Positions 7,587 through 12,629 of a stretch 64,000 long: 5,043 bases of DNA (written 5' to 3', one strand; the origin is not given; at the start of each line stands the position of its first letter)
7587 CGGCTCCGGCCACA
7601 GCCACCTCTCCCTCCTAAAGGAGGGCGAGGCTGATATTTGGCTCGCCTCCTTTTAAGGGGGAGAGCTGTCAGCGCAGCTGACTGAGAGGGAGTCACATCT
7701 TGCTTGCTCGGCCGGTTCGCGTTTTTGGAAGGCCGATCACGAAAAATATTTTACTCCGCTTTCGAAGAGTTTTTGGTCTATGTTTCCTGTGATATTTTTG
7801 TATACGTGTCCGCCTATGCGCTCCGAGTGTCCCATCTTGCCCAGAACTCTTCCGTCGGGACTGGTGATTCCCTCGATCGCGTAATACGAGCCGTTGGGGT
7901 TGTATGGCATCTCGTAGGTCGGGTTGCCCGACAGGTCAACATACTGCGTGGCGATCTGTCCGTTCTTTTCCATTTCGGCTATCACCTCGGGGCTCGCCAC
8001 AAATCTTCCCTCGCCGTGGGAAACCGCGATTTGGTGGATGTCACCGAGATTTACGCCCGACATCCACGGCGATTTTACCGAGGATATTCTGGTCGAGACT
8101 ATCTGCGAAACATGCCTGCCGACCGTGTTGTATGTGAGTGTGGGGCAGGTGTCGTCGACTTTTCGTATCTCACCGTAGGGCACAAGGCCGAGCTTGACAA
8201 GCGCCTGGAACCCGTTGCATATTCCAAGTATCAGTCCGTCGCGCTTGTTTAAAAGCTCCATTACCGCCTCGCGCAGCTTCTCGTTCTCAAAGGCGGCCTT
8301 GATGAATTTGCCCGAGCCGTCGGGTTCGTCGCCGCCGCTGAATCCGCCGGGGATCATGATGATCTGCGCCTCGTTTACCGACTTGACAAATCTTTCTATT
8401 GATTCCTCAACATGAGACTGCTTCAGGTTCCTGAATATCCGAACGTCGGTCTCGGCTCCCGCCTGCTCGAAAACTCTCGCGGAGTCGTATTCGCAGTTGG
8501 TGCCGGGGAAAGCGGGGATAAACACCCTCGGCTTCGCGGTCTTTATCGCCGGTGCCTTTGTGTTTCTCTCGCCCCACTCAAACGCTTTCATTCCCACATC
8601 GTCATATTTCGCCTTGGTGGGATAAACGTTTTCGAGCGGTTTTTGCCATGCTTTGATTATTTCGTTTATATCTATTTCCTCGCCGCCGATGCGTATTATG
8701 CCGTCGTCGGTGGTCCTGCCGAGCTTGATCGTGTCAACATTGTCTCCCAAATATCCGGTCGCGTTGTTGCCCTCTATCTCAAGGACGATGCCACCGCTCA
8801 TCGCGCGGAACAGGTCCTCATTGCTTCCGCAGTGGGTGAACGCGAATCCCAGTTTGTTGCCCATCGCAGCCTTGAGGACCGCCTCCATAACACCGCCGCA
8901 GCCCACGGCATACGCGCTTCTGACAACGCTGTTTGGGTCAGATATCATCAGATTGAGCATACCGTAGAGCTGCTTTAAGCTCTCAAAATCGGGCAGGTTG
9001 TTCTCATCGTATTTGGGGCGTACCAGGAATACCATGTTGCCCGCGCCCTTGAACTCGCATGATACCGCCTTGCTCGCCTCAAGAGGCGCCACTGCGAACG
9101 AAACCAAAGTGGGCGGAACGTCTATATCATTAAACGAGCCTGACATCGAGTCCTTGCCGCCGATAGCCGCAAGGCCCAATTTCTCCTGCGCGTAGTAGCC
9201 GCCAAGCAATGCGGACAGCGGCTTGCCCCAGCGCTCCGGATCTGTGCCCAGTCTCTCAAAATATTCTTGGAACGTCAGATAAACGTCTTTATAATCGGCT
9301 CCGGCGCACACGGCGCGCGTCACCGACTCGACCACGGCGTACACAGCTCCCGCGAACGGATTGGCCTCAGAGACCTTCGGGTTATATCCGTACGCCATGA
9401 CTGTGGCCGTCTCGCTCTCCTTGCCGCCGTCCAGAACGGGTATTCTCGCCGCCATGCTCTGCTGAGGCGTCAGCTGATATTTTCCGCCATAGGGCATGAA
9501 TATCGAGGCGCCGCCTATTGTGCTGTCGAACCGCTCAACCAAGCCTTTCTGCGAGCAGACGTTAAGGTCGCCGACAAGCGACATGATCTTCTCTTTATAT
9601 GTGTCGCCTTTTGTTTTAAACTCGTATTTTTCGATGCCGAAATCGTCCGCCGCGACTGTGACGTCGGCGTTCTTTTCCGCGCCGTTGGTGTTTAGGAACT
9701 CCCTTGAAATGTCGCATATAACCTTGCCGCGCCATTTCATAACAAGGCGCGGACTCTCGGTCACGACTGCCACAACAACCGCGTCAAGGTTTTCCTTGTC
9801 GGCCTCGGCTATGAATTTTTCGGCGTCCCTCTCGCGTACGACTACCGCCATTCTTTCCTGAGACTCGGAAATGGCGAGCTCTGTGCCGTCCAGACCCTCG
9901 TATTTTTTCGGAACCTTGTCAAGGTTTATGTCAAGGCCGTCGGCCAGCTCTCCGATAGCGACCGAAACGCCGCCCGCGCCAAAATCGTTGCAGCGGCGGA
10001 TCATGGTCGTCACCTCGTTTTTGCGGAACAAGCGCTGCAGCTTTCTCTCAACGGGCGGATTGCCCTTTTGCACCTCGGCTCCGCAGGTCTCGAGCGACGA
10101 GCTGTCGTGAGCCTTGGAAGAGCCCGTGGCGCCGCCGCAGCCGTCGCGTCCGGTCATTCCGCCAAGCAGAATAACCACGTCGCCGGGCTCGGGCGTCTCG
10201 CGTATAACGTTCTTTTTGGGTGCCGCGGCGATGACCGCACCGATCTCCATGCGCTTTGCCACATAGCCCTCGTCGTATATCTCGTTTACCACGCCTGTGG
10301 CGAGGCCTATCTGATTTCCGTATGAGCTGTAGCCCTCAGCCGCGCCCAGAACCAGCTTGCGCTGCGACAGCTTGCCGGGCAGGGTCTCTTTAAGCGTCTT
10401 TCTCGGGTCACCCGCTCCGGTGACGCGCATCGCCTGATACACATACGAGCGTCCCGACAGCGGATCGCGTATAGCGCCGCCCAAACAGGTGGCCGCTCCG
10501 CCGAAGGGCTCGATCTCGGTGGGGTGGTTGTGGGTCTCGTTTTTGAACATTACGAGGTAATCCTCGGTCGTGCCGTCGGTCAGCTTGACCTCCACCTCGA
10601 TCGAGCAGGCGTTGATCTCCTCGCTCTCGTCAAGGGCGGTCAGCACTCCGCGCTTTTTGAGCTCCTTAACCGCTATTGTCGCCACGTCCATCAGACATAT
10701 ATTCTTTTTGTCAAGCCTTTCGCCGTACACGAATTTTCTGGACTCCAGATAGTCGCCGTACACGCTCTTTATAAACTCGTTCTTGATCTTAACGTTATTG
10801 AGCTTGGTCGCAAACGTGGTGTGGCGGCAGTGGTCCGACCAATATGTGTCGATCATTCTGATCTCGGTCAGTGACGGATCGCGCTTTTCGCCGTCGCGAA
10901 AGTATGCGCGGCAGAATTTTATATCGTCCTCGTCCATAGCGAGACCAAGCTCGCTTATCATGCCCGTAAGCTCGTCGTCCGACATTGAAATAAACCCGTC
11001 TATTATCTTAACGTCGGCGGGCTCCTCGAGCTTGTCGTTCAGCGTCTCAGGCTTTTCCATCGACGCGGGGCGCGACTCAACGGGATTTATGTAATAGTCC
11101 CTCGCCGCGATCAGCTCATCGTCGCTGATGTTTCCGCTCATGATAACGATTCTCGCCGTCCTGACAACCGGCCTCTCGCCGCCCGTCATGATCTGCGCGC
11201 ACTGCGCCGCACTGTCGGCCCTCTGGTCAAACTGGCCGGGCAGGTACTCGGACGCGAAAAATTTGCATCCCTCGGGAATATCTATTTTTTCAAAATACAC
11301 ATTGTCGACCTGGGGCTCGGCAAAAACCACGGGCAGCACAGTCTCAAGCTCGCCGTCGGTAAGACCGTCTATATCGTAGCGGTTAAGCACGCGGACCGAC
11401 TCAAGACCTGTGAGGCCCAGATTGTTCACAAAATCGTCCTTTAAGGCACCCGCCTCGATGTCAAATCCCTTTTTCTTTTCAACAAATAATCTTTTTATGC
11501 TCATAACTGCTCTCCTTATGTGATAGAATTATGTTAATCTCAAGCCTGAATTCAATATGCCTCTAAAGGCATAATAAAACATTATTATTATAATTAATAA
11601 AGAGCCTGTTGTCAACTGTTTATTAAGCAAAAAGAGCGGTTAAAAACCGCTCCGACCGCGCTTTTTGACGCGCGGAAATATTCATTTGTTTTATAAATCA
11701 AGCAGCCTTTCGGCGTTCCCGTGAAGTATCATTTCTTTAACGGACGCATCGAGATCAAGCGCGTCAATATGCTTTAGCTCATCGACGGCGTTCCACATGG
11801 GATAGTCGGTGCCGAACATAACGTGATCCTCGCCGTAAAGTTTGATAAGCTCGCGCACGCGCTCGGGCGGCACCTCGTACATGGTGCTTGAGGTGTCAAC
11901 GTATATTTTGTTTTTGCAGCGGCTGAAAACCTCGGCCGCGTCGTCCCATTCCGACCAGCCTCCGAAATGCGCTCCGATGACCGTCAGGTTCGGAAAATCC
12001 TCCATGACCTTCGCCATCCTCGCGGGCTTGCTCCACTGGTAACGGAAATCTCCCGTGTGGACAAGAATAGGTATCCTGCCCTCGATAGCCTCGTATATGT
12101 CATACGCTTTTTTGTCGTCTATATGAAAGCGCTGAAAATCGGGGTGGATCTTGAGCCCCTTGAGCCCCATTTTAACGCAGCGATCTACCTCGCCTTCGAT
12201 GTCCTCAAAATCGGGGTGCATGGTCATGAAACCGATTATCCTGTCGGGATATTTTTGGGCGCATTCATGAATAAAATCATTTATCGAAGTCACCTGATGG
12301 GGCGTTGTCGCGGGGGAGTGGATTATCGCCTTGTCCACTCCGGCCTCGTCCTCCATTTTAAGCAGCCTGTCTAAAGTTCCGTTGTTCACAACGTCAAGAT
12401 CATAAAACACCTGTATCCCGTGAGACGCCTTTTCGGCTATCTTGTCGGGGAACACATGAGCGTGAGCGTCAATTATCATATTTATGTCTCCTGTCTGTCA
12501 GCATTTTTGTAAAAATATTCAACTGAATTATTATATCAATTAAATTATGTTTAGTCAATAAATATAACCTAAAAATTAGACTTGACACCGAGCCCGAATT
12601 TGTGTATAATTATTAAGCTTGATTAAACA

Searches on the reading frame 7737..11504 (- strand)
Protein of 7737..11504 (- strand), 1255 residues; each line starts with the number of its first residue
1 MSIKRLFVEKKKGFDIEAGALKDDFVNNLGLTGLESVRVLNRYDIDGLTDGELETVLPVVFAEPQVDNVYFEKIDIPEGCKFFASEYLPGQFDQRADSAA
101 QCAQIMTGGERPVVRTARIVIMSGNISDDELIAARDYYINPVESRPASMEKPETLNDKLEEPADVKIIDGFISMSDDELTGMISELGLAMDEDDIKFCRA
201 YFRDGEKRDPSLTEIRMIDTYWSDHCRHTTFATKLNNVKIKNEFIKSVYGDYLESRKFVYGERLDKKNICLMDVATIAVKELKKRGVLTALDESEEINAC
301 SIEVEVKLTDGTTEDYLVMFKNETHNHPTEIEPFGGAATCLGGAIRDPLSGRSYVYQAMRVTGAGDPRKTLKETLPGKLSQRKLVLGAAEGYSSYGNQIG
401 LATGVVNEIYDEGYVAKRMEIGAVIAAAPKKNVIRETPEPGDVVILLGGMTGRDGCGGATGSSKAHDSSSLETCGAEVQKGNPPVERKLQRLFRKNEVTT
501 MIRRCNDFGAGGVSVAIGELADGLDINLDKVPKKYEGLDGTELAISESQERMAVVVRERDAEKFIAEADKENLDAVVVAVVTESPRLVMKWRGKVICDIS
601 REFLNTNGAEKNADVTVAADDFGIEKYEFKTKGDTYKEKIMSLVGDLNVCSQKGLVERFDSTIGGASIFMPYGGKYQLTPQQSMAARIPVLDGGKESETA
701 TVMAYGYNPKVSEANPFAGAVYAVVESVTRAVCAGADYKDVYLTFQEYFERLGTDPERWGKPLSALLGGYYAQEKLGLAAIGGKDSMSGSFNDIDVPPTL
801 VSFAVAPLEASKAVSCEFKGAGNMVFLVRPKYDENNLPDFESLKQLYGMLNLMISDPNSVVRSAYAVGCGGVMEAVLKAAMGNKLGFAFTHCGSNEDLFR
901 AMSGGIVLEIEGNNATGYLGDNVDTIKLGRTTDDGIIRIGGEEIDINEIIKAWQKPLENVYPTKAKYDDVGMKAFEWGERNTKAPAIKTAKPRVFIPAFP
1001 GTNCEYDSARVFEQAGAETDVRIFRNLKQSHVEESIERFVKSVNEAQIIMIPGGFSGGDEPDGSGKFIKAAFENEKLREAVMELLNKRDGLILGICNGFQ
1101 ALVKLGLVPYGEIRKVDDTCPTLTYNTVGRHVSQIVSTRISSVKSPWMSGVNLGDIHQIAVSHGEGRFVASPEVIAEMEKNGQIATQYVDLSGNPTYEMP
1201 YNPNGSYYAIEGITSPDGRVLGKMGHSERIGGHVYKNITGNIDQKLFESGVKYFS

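Call 8: search_protein_families(library=pfam, proteins=[window:7737-11504:-], max_evalue=0.01)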
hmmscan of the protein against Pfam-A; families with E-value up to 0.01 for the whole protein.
window:7737-11504:- (1255 aa): 4 families
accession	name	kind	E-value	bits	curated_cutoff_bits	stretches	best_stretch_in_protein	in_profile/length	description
PF13507.12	GATase_5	-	9e-86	287.6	27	1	991-1254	1-260/260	CobB/CobQ-like glutamine amidotransferase domain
PF02769.27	AIRS_C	-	7.5e-27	94.9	23.1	1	439-591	1-155/156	AIR synthase related protein, C-terminal domain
PF18072.6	FGAR-AT_linker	-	1.3e-10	42.1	26.6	1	185-228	7-49/50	Formylglycinamide ribonucleotide amidotransferase linker domain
PF22689.1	FGAR-AT_PurM_N-like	-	0.0069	16.6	27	0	655-788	5-133/160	FGAR-AT PurM_N-like domain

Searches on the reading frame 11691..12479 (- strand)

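Call 8: search_protein_families(library=pfam, proteins=[window:11691-12479:-], max_evalue=0.01)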
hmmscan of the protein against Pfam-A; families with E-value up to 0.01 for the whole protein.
window:11691-12479:- (262 aa): 2 families
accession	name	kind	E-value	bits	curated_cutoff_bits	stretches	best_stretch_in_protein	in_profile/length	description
PF04909.20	Amidohydro_2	-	8.1e-38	131.3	26.4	1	3-262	1-289/289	Amidohydrolase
PF01026.27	TatD_DNase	-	0.00074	19.4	27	1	3-231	1-209/253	TatD related DNase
